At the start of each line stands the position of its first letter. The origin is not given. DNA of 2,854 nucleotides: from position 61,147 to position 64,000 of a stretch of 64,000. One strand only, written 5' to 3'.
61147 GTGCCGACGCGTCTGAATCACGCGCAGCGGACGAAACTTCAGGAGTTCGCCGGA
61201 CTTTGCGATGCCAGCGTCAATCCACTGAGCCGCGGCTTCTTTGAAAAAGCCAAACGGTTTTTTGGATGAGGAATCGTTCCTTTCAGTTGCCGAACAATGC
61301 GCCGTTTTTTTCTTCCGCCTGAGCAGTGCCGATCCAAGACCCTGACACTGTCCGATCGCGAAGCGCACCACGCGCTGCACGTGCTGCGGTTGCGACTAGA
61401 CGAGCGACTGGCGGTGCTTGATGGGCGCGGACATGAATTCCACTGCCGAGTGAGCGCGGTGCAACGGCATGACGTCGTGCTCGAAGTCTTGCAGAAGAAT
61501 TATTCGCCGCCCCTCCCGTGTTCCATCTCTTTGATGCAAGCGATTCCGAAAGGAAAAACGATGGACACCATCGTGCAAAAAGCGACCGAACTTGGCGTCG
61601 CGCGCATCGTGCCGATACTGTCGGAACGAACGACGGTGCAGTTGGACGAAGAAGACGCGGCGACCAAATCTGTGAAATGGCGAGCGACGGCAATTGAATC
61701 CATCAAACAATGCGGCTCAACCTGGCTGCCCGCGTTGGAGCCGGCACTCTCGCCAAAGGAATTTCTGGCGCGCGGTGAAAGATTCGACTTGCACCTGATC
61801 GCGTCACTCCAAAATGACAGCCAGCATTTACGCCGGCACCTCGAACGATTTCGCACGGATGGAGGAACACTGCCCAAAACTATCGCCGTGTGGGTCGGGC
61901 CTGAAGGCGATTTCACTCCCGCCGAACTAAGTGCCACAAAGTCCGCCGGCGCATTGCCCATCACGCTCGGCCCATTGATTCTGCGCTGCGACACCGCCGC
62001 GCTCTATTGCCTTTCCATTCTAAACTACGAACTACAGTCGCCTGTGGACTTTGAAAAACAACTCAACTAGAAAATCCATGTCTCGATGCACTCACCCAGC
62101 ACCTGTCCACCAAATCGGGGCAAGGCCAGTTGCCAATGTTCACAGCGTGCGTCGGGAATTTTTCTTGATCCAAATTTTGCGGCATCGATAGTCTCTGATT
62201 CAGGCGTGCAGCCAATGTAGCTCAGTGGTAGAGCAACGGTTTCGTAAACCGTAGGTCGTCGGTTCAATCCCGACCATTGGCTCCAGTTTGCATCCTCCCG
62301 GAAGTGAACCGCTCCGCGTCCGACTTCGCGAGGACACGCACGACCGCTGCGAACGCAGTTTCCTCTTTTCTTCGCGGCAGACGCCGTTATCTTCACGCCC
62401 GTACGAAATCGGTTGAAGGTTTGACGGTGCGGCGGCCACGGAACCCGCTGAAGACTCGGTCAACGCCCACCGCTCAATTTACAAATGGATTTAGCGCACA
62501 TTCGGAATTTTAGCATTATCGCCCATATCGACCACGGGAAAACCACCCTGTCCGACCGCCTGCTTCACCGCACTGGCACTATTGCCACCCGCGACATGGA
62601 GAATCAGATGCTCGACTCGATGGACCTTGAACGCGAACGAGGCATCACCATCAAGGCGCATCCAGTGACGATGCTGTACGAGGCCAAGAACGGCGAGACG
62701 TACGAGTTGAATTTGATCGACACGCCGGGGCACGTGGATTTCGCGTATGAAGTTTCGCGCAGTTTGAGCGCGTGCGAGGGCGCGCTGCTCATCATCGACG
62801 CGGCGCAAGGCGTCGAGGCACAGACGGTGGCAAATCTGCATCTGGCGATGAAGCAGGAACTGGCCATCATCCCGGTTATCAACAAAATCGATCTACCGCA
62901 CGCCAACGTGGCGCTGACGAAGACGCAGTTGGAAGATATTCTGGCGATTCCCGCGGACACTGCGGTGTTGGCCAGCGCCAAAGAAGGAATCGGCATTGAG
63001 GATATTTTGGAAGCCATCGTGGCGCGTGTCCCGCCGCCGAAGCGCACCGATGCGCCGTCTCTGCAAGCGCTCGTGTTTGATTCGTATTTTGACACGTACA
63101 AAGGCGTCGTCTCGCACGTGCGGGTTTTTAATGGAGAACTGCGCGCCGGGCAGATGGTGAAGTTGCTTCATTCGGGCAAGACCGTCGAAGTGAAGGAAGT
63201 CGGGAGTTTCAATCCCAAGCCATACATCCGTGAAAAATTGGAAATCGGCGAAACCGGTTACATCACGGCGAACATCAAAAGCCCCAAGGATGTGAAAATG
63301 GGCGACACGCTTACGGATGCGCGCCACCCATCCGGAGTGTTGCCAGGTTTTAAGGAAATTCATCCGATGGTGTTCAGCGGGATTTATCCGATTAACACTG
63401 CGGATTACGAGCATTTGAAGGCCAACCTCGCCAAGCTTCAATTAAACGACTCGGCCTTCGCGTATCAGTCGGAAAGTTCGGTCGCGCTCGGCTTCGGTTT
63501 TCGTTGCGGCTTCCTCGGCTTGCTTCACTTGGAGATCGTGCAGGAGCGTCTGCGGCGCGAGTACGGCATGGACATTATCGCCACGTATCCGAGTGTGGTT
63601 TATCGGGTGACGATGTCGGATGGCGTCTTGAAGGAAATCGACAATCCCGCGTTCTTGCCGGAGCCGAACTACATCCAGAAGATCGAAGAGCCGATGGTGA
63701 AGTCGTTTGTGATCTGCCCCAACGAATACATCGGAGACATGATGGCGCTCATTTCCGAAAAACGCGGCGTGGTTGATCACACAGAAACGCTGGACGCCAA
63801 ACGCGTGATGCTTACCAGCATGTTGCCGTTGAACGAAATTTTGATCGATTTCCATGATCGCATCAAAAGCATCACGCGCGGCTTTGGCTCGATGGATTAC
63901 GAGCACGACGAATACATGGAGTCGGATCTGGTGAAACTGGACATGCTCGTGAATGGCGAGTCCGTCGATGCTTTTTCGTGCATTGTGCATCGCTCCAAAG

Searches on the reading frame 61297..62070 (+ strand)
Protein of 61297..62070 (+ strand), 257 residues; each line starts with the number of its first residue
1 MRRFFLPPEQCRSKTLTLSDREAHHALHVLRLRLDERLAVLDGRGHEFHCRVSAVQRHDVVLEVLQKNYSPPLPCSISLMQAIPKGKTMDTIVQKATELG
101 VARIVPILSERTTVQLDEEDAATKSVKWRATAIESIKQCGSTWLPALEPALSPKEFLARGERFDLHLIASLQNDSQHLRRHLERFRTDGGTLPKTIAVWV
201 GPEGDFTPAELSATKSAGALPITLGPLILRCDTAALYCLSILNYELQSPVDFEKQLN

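Call 55: find_encoding_contigs(protein=window:61297-62070:+, flank=10000, max_places=1)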
Protein window:61297-62070:+ (257 aa): no gene with exactly this product is on record in the collection.

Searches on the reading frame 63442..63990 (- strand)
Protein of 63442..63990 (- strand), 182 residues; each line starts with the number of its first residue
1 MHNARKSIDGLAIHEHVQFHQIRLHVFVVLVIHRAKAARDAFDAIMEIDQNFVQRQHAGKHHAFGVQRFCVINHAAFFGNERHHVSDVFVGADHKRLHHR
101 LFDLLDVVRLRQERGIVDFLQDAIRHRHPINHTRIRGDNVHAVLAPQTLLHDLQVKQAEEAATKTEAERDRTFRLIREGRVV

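Call 57: find_encoding_contigs(protein=window:63442-63990:-, flank=10000, max_places=1)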
Protein window:63442-63990:- (182 aa): no gene with exactly this product is on record in the collection.
